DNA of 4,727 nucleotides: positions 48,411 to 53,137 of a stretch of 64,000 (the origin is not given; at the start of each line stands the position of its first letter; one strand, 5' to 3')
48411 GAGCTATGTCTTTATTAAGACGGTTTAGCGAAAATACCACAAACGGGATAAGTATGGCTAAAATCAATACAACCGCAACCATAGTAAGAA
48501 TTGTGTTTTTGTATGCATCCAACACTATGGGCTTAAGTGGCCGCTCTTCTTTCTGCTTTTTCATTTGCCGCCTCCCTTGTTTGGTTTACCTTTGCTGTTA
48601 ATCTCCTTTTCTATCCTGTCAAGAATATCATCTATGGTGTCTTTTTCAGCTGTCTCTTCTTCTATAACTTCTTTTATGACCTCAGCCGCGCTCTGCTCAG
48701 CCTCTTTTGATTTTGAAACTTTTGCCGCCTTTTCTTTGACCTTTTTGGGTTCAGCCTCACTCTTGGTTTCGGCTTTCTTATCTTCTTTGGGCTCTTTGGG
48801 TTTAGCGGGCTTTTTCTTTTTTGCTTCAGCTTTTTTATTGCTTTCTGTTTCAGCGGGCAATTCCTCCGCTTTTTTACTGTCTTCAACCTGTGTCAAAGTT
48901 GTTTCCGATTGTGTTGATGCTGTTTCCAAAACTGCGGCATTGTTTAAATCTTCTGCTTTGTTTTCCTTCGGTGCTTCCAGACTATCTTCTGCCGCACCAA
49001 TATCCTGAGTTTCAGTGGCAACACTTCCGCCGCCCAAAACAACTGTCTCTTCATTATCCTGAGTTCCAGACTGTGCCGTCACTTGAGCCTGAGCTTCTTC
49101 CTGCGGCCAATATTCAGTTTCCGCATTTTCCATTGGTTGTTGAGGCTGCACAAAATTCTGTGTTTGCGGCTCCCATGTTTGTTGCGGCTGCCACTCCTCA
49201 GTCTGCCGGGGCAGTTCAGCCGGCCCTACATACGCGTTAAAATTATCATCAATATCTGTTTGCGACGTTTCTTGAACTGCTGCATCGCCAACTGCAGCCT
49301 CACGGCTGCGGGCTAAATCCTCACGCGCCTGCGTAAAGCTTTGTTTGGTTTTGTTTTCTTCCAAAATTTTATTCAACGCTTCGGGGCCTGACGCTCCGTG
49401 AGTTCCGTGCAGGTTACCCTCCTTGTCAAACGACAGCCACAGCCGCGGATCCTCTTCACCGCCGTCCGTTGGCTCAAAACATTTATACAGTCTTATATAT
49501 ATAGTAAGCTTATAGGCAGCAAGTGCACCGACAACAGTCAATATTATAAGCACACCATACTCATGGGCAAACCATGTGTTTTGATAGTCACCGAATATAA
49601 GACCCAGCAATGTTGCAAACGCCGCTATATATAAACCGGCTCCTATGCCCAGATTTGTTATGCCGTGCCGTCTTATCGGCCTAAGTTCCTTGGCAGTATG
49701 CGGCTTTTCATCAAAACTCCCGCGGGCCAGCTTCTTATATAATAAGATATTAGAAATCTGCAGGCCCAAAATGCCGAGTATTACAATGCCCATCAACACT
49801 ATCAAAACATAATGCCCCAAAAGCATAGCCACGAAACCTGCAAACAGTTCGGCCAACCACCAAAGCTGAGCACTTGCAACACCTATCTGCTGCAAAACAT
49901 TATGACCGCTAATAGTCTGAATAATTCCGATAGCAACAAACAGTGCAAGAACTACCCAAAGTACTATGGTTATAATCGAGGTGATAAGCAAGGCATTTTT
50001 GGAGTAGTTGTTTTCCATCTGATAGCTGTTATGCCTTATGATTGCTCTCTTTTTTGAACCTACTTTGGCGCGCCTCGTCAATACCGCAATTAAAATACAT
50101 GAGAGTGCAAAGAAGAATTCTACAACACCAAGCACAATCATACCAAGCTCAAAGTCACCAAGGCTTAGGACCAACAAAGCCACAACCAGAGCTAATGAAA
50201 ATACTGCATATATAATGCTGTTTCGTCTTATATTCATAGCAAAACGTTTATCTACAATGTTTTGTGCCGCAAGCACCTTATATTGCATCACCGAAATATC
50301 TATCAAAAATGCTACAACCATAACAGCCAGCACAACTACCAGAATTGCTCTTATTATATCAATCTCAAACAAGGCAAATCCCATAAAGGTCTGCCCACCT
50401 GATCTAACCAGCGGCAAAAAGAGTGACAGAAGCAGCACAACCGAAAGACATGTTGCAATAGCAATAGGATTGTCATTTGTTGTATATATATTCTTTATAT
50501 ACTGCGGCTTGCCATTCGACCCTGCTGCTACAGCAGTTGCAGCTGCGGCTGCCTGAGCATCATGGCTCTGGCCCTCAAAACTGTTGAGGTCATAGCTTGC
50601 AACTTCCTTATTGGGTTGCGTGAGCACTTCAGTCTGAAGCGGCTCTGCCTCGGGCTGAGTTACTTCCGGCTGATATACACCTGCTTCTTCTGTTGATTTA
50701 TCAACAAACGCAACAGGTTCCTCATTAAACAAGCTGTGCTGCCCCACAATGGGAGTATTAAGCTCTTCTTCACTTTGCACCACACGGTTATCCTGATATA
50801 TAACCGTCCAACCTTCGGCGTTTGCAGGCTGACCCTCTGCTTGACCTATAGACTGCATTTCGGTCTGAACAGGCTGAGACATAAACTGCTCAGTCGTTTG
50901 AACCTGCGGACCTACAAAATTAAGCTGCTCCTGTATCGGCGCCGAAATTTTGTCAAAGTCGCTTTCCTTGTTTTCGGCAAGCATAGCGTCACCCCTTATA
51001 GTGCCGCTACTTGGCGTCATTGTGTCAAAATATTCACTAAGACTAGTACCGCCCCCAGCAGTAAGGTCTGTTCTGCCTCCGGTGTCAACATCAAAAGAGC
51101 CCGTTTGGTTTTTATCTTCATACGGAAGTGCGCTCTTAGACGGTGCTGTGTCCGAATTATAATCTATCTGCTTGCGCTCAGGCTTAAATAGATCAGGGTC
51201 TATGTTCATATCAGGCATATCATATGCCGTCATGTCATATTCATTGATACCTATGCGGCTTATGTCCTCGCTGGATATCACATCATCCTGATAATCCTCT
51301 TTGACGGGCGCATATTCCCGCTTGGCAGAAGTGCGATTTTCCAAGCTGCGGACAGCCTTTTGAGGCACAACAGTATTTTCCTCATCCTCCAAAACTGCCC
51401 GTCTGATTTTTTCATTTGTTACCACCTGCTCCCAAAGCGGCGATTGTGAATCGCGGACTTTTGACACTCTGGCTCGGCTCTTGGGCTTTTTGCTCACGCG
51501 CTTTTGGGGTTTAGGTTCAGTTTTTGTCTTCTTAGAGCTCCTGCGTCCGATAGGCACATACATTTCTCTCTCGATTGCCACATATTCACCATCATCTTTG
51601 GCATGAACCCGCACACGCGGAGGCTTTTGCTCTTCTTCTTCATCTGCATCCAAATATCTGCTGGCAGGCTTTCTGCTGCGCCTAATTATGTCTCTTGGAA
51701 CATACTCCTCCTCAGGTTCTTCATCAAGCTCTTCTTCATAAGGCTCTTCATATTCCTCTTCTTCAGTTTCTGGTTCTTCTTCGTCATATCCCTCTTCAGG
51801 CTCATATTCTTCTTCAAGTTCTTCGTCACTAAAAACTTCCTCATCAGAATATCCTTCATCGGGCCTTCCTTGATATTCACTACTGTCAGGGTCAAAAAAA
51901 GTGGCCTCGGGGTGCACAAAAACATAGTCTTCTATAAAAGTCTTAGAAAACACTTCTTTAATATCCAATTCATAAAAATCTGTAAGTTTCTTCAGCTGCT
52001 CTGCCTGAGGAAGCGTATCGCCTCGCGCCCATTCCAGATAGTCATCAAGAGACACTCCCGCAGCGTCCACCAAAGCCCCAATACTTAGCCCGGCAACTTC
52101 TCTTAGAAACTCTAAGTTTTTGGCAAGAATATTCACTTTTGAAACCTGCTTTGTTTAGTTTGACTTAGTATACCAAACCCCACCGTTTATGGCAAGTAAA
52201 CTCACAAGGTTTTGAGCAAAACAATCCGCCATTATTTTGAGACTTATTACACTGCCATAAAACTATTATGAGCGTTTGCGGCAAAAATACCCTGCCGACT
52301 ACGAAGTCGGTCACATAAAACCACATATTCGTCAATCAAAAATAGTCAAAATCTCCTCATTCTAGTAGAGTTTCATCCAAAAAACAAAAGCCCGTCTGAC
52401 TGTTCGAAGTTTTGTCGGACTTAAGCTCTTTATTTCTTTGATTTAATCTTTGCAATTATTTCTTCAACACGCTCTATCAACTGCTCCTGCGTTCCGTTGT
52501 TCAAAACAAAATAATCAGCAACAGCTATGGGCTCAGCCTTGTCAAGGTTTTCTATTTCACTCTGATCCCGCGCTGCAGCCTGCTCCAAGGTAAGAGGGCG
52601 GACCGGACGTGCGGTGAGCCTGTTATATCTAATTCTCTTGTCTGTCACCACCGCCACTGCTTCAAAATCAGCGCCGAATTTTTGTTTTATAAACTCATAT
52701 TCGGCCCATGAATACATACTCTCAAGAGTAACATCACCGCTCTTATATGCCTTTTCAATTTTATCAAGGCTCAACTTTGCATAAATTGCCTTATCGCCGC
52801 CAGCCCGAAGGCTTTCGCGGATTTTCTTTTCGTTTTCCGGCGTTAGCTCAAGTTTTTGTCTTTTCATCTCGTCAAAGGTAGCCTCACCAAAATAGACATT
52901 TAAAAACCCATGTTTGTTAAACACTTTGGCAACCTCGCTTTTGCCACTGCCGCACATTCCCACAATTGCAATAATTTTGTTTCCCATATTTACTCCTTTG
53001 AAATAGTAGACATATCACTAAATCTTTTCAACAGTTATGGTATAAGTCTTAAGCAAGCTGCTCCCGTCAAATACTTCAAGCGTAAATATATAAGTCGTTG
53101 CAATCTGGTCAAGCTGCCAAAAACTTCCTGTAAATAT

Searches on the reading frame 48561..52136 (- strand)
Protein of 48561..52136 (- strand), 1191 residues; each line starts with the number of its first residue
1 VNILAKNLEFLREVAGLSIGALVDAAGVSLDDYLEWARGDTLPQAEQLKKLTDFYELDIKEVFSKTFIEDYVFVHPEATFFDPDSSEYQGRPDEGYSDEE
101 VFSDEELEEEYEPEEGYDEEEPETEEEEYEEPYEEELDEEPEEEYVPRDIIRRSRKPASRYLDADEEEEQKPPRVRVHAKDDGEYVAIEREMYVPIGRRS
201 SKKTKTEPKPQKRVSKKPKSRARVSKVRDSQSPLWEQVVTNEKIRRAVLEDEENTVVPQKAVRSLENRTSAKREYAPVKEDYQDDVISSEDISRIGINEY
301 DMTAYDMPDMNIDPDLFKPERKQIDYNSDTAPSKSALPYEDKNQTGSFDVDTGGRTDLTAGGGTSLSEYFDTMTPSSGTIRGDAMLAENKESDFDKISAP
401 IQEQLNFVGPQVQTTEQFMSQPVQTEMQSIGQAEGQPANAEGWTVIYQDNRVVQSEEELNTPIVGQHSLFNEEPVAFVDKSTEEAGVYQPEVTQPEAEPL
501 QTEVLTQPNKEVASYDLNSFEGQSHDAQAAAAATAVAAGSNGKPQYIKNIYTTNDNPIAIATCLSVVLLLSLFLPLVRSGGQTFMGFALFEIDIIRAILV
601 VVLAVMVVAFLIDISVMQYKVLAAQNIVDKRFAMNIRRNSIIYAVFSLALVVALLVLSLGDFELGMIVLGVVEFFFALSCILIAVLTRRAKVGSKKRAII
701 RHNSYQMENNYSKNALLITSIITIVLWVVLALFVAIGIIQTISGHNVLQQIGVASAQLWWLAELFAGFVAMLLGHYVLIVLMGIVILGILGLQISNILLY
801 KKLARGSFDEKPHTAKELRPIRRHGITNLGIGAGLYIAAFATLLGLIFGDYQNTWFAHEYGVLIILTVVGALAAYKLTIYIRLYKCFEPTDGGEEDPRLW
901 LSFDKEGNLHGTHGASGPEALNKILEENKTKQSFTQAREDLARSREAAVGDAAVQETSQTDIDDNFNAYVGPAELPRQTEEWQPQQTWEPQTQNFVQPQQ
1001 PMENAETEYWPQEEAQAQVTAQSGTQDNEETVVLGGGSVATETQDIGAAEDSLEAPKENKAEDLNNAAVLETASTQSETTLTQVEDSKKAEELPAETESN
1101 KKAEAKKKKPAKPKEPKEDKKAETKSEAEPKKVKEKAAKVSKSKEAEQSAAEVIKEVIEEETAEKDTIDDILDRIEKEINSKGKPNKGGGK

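Call 77: search_protein_families(library=pfam, proteins=[window:48561-52136:-], max_evalue=0.001)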
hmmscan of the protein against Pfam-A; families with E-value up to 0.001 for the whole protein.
window:48561-52136:- (1191 aa): 1 family
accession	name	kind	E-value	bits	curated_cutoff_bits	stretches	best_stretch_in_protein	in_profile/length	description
PF13560.12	HTH_31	-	0.0008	20.1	27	0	8-59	6-58/64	Helix-turn-helix domain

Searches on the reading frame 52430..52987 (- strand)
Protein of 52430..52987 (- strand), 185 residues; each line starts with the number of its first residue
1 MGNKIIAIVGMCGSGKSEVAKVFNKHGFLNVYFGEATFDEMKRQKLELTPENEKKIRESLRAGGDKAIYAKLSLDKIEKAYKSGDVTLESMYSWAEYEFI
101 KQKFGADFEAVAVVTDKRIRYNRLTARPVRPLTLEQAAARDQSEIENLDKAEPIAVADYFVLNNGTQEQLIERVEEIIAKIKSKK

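Call 7: search_protein_families(library=pfam, proteins=[window:52430-52987:-])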
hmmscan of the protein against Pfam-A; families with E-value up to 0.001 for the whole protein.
window:52430-52987:- (185 aa): 2 families
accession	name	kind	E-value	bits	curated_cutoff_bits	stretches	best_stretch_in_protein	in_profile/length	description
PF13238.12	AAA_18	-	2e-09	38.4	29.4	1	6-128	1-112/128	AAA domain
PF13207.12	AAA_17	-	1.2e-05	26.1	27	1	9-94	1-82/136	AAA domain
